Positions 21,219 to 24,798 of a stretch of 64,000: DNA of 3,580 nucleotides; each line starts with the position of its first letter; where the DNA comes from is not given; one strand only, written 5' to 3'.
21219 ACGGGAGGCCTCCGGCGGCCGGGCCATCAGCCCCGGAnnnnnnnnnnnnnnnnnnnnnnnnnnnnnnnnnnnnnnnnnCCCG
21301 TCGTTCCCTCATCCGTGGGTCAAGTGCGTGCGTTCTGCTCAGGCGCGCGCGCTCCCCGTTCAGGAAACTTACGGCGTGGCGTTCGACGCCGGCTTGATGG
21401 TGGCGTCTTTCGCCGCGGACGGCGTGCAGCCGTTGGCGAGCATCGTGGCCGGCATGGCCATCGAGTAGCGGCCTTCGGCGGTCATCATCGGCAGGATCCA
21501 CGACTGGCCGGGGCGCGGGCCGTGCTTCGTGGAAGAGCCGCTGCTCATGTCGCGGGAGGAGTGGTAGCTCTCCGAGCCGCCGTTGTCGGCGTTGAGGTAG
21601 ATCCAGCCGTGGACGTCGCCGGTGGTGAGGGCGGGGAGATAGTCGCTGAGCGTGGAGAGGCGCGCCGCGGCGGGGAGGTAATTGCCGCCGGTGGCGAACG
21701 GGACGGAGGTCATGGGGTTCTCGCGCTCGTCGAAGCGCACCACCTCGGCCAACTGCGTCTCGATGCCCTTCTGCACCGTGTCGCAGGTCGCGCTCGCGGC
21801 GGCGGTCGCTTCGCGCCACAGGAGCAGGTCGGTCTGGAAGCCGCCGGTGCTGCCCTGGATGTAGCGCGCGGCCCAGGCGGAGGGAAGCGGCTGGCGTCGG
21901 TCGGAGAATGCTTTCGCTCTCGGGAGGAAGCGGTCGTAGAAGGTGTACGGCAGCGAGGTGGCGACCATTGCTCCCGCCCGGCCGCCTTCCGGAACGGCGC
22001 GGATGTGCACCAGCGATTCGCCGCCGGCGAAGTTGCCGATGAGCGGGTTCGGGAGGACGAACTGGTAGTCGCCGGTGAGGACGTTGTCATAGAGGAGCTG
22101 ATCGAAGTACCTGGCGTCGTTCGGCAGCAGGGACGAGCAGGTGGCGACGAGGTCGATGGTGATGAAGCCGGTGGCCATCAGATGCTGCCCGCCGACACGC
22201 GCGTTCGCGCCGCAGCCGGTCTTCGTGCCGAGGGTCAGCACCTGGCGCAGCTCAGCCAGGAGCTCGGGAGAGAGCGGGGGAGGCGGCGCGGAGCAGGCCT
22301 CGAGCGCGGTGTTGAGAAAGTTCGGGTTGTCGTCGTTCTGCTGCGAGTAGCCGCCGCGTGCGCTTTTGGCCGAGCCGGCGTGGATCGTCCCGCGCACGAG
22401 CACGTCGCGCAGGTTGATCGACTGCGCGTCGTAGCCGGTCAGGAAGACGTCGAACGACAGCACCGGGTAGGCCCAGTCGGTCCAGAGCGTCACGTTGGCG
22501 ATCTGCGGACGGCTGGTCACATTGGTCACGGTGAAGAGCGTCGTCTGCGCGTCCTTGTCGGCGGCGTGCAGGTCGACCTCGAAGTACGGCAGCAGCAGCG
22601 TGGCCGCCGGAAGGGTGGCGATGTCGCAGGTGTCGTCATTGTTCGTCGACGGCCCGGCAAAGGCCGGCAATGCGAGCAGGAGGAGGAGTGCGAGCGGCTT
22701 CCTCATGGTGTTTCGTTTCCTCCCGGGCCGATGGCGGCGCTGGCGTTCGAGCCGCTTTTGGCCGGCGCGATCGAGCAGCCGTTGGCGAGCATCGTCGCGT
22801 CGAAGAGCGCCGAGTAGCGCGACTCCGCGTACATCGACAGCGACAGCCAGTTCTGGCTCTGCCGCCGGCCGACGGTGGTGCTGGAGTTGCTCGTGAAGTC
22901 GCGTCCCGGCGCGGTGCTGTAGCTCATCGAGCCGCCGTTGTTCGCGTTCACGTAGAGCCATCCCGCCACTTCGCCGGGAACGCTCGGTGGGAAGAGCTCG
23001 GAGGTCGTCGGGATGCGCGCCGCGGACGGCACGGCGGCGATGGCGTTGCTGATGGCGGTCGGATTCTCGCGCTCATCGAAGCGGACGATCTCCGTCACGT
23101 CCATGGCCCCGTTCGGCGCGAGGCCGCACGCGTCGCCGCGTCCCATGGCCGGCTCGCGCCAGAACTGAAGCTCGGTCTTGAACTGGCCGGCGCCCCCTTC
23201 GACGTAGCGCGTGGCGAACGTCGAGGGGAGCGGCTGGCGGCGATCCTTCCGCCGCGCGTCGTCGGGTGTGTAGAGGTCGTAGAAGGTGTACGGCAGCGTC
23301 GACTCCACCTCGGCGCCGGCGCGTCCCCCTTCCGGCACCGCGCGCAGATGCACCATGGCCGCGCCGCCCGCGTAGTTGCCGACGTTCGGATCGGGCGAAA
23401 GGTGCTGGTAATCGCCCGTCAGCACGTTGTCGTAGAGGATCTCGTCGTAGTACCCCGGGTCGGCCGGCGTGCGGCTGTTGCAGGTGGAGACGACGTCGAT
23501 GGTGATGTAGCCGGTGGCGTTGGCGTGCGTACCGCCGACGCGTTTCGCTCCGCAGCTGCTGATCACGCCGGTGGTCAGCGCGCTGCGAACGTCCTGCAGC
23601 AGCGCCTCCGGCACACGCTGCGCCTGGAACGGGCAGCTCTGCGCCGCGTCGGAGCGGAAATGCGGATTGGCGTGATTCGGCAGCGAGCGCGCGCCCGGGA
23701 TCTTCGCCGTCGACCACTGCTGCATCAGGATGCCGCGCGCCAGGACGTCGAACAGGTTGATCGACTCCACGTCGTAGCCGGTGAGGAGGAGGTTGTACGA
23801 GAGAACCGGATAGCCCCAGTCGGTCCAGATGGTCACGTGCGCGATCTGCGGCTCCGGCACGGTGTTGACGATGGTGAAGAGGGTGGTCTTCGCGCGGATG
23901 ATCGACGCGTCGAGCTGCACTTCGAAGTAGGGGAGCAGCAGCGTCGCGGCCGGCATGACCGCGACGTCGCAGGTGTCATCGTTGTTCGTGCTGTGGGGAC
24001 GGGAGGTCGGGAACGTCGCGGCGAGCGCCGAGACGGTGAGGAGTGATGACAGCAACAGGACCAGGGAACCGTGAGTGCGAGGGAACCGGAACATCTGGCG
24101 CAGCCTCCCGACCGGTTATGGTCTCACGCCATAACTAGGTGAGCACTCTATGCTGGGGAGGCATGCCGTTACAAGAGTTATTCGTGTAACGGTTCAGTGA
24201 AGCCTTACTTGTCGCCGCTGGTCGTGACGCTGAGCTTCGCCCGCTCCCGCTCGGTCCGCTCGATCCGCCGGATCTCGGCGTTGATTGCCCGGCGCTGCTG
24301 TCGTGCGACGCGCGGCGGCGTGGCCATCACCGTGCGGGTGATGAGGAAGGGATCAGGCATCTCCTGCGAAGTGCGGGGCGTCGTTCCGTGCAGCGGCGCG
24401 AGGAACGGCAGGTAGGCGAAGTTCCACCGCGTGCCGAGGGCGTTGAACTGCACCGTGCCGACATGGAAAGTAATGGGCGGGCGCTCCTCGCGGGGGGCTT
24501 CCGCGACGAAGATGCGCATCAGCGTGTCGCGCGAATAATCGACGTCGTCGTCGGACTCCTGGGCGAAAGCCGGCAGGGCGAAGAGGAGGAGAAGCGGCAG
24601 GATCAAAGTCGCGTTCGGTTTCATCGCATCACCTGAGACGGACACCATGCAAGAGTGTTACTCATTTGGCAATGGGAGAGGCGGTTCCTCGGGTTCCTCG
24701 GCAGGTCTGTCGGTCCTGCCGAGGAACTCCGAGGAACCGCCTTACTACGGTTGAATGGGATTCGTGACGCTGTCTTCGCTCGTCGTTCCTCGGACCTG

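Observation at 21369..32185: Five tandem genes encoding eight copies of an unassigned ~400-aa secreted module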

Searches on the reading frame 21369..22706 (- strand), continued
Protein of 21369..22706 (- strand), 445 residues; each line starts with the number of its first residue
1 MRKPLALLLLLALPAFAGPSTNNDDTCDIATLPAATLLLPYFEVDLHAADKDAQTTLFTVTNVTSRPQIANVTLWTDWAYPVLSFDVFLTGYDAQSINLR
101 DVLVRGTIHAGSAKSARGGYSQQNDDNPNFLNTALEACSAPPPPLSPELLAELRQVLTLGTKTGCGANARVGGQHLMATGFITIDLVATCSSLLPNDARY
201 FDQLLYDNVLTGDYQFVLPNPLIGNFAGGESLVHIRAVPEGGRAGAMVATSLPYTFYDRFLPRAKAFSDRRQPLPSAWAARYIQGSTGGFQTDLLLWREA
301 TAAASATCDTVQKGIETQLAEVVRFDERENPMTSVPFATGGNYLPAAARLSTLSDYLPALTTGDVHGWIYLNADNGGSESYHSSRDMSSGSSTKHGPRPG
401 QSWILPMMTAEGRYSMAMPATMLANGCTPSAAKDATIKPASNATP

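Call 63: search_protein_families(library=pfam, proteins=[L063:16907-17956:+, L063:18014-19510:+, L063:19500-20501:+, L063:9848-11488:+, L063:29-907:+], max_evalue=0.01)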
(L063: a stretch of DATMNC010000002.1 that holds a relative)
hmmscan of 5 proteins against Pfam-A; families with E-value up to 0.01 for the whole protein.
L063:16907-17956:+ (349 aa): 4 families
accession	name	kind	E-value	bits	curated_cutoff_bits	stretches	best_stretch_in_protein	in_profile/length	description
PF13641.12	Glyco_tranf_2_3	-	7.8e-09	36.3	27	1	4-223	3-215/230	Glycosyltransferase like family 2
PF00535.33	Glycos_transf_2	-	5.3e-08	33.4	23.3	1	5-100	1-101/168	Glycosyl transferase family 2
PF12804.13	NTP_transf_3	-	0.0003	21.4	27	1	10-152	20-153/160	MobA-like NTP transferase domain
PF13506.12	Glyco_transf_21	-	0.0042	17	21.7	0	136-189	68-121/174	Glycosyl transferase family 21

L063:18014-19510:+ (498 aa): 6 families
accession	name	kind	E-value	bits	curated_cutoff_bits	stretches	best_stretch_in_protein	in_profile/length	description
PF13489.12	Methyltransf_23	-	5.7e-22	78.6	27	1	285-426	21-163/164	Methyltransferase domain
PF08242.18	Methyltransf_12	-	2.7e-12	47.7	30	1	291-377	1-98/98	Methyltransferase domain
PF08241.18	Methyltransf_11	-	6.1e-10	40.1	21.2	1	291-378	1-94/95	Methyltransferase domain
PF13649.12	Methyltransf_25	-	6e-09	36.9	27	1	290-375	1-97/97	Methyltransferase domain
PF13847.12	Methyltransf_31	-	4.2e-07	30.2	27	1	287-385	4-115/145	Methyltransferase domain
PF00535.33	Glycos_transf_2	-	1.8e-06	28.4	23.3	1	22-109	41-125/168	Glycosyl transferase family 2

L063:19500-20501:+ (333 aa): 1 family
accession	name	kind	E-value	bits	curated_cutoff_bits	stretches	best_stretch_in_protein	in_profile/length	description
PF13527.13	Acetyltransf_9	-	5e-08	33.4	25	1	10-98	3-88/127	Acetyltransferase (GNAT) domain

L063:9848-11488:+ (546 aa): 0 families

L063:29-907:+ (292 aa): 1 family
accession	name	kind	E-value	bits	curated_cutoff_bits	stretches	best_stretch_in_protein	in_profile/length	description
PF00361.26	Proton_antipo_M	-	3.4e-60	204.2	21.5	1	1-197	96-293/294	NADH:quinone oxidoreductase/Mrp antiporter, TM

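Call 84: search_protein_families(library=pfam, proteins=[L064:601-3231:-, L064:3176-4294:+, L064:4997-6346:-, L064:5492-6523:+, L064:13687-14433:+, L064:15556-16773:-, L064:17027-18034:-, L010:1080-2828:+, L010:3046-5163:-, L010:5725-6660:+], max_evalue=0.001)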
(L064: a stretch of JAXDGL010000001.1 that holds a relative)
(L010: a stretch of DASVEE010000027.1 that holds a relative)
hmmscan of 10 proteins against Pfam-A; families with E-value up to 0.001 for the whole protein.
L064:601-3231:- (876 aa): 2 families
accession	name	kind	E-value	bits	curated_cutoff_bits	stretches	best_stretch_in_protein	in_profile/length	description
PF24677.1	DUF7657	-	4.2e-05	22.9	26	0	363-438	321-396/401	Domain of unknown function (DUF7657)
PF09586.16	YfhO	-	0.00091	18.1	28.5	1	808-842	788-822/835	Bacterial membrane protein YfhO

L064:3176-4294:+ (372 aa): 3 families
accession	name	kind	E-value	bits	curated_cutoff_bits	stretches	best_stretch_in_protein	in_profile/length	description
PF02826.25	2-Hacid_dh_C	-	4.6e-53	179.7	25.1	1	170-345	1-178/178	D-isomer specific 2-hydroxyacid dehydrogenase, NAD binding domain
PF00389.36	2-Hacid_dh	-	2.2e-25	89.3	24.6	1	82-368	16-125/134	D-isomer specific 2-hydroxyacid dehydrogenase, catalytic domain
PF03446.21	NAD_binding_2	-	3e-07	31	21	1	208-296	2-93/161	NAD binding domain of 6-phosphogluconate dehydrogenase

L064:4997-6346:- (449 aa): 2 families
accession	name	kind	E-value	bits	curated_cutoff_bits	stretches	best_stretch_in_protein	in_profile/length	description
PF01979.26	Amidohydro_1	-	1.5e-24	87.4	25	2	296-446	192-343/345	Amidohydrolase family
PF07969.17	Amidohydro_3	-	4.5e-20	73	29.7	2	153-424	152-446/472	Amidohydrolase family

L064:5492-6523:+ (343 aa): 0 families

L064:13687-14433:+ (248 aa): 0 families

L064:15556-16773:- (405 aa): 1 family
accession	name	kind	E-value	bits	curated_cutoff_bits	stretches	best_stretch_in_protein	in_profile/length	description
PF01476.26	LysM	-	8.8e-09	35.6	20.9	1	59-105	1-42/43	LysM domain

L064:17027-18034:- (335 aa): 1 family
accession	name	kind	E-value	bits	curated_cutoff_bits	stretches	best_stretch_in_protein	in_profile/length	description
PF01464.25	SLT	-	4.1e-30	104.2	21.3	1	191-296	2-113/117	Transglycosylase SLT domain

L010:1080-2828:+ (582 aa): 0 families

L010:3046-5163:- (705 aa): 2 families
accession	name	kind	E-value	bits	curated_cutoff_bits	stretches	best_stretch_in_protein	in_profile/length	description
PF01432.26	Peptidase_M3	-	1.4e-67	229.5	27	1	306-687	4-455/457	Peptidase family M3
PF08439.15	Peptidase_M3_N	-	7.6e-21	74.5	25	1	214-281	1-68/70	Oligopeptidase F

L010:5725-6660:+ (311 aa): 0 families
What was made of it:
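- Flanks of other arrays are not conserved (call 84).
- Tried and rejected: Conserved enzymes flanking other long arrays: none (call 84).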

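Call 87: search_protein_families(library=phrogs, proteins=[window:21369-22706:-], max_evalue=0.01)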
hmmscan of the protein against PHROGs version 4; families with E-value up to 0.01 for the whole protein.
window:21369-22706:- (445 aa): 0 families

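Call 88: search_protein_families(library=padloc, proteins=[window:21369-22706:-], max_evalue=0.01)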
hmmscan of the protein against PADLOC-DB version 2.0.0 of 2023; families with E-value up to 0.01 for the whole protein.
window:21369-22706:- (445 aa): 0 families

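Call 94: find_encoding_contigs(protein=window:21369-22706:-, flank=1000, max_places=3)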
Protein window:21369-22706:- (445 aa): no gene with exactly this product is on record in the collection.
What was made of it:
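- Tried and rejected: Looking up the window's own contig by protein A: not on record (call 94).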

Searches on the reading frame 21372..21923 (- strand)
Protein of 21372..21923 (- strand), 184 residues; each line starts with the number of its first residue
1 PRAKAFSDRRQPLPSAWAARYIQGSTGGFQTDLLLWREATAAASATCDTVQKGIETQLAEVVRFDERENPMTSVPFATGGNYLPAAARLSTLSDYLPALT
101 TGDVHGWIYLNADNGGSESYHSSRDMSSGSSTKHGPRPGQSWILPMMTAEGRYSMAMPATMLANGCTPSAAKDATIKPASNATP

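Call 55: predict_structure(alignment_id=A4)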
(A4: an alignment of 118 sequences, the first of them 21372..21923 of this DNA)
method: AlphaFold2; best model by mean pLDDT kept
length: 184 residues; sequences in the alignment: 118
mean_pLDDT: 84.9   pTM: 0.82
mean pLDDT of the five models: 84.9, 84.7, 84.7, 84.3, 82.5
residues with pLDDT >= 90: 89; 70-90: 68; 50-70: 25; < 50: 2
segments of 3 or more residues with pLDDT < 50: none
pLDDT, mean of each block of 10 residues (from residue 1): 60 93 86 94 85 88 94 66 93 91 94 83 71 71 95 93 88 89 66
secondary structure, 60 per line:
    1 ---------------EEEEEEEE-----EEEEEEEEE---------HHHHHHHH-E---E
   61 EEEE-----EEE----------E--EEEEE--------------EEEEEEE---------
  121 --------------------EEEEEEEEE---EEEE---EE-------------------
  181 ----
elements in order: E16-23 E29-37 H47-54 E60-64 E70-72 E86-90 E105-111 E141-149 E153-156

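Call 59: fold_search(model_id=the predicted structure, library=pdb)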
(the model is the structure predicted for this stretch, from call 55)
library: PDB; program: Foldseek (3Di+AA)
matches with E <= 10: 630; with E <= 0.001: 0
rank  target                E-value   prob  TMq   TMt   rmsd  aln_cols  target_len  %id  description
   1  6f1c_C                1.1e-01  0.18  0.20  0.15  10.8       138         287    8  C1rC1s complex (released 2018-01-17)
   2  6agf_B                1.4e-01  0.10  0.18  0.19  12.1       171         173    6  Structure of the human voltage-gated sodium channel Nav1.4 in complex with beta1 (released 2018-10-10)
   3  1wmd                  1.7e-01  0.60  0.27  0.14   6.0       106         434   10  Crystal Structure of alkaline serine protease KP-43 from Bacillus sp. KSM-KP43 (1.30 angstrom, 100 K) (released 2004-09-14)
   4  7y1t_D                1.8e-01  0.20  0.21  0.25  11.4       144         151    9  Complex of integrin alphaV/beta8 and L-TGF-beta1 at a ratio of 1:2 (released 2022-08-31)
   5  2h0b_C                1.8e-01  0.06  0.13  0.13  14.4       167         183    5  Crystal Structure of the second LNS/LG domain from Neurexin 1 alpha (released 2006-06-20)
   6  7tok_B                2.0e-01  0.23  0.26  0.33  10.6       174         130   11  Crystal structure of the CBM domain of carbohydrate esterase FjoAcXE (released 2022-04-13)
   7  7l2z_D                2.2e-01  0.08  0.15  0.07  12.7       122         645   14  Bacterial cellulose synthase BcsB hexamer (released 2021-03-24)
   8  4gej_B                2.4e-01  0.21  0.23  0.30  16.1       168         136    8  N-terminal domain of VDUP-1 (released 2013-02-27)
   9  6f1h_C                2.4e-01  0.15  0.20  0.15   9.8       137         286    9  C1rC1s complex (released 2018-01-17)
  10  1xq4_C                2.5e-01  0.06  0.14  0.19  16.6       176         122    6  Crystal Structure of the Putative ApaA Protein from Bordetella pertussis, Northeast Structural Genomics Target BeR40 (released 2004-11-09)
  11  4p94_A                2.8e-01  0.16  0.22  0.30  10.6       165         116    7  The crystal structure of the soluble domain of Sulfolobus acidocaldarius FlaF (residues 35-164) (released 2015-04-22)
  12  1xvs_A                2.8e-01  0.10  0.17  0.23  16.5       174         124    8  Crystal structure of apaG Protein from Vibrio cholerae (released 2004-12-14)
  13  3q48_A                3.1e-01  0.20  0.22  0.21   9.1       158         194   10  Crystal structure of Pseudomonas aeruginosa CupB2 chaperone (released 2011-02-09)
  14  6f1c_A                3.1e-01  0.08  0.18  0.13  13.2       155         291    8  C1rC1s complex (released 2018-01-17)
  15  6f39_A                3.5e-01  0.11  0.17  0.13  10.1       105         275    8  C1r homodimer CUB1-EGF-CUB2 (released 2018-01-24)
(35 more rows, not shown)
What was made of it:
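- Tried and rejected: The best probability is 0.6, to the C-terminal sandwich of subtilase KP-43 (call 59).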

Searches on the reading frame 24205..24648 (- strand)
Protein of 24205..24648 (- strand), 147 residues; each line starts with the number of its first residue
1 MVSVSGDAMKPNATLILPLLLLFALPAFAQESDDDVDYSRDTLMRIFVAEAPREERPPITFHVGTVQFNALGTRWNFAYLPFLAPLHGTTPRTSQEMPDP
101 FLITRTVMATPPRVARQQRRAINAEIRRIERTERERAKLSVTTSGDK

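Call 3: search_protein_families(library=pfam, proteins=[window:24205-24648:-], max_evalue=1)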
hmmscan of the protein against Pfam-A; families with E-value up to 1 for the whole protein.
window:24205-24648:- (147 aa): 0 families

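Call 4: search_protein_families(library=ncbifam, proteins=[window:24205-24648:-], max_evalue=1)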
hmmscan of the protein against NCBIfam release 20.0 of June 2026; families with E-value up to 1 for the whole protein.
window:24205-24648:- (147 aa): 0 families

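Call 79: find_homologous_proteins(query=A5, max_evalue=0.001)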
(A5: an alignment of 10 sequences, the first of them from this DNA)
Query A5 (10 sequences) (139 aa, profile of the alignment): 113 proteins with E <= 0.001 among 2925 candidates.
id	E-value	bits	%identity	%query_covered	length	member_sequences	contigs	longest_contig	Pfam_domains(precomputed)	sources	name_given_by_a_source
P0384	6.4e-50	186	100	100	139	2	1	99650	-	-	-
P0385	3.4e-49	184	43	89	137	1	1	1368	-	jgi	-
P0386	4.3e-46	174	41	81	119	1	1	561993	-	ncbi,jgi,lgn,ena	-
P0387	3.6e-45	171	81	100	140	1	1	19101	-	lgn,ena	-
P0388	1.2e-44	169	49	74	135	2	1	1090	-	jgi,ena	jgi:hypothetical protein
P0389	5.6e-44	167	33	88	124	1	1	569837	-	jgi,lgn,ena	-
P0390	2.5e-43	165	58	77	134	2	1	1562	-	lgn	-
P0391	3.3e-43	165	50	60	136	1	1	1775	-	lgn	-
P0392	2.1e-42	162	39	73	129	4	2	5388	-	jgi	jgi:hypothetical protein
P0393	2.5e-42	162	51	98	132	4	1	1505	-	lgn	-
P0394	4.0e-42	161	38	65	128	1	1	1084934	-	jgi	jgi:hypothetical protein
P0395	9.4e-42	160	50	78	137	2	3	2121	-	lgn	-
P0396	1.1e-41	160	50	74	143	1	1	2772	-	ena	-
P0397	1.9e-41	159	41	83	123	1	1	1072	-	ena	-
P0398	2.4e-41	159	42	68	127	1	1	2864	-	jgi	jgi:hypothetical protein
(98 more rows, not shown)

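Call 87: search_protein_families(library=phrogs, proteins=[window:24205-24648:-], max_evalue=0.01)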
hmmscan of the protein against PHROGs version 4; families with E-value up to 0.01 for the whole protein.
window:24205-24648:- (147 aa): 0 families

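Call 88: search_protein_families(library=padloc, proteins=[window:24205-24648:-], max_evalue=0.01)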
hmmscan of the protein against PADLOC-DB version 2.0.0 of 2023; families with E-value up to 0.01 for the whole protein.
window:24205-24648:- (147 aa): 0 families
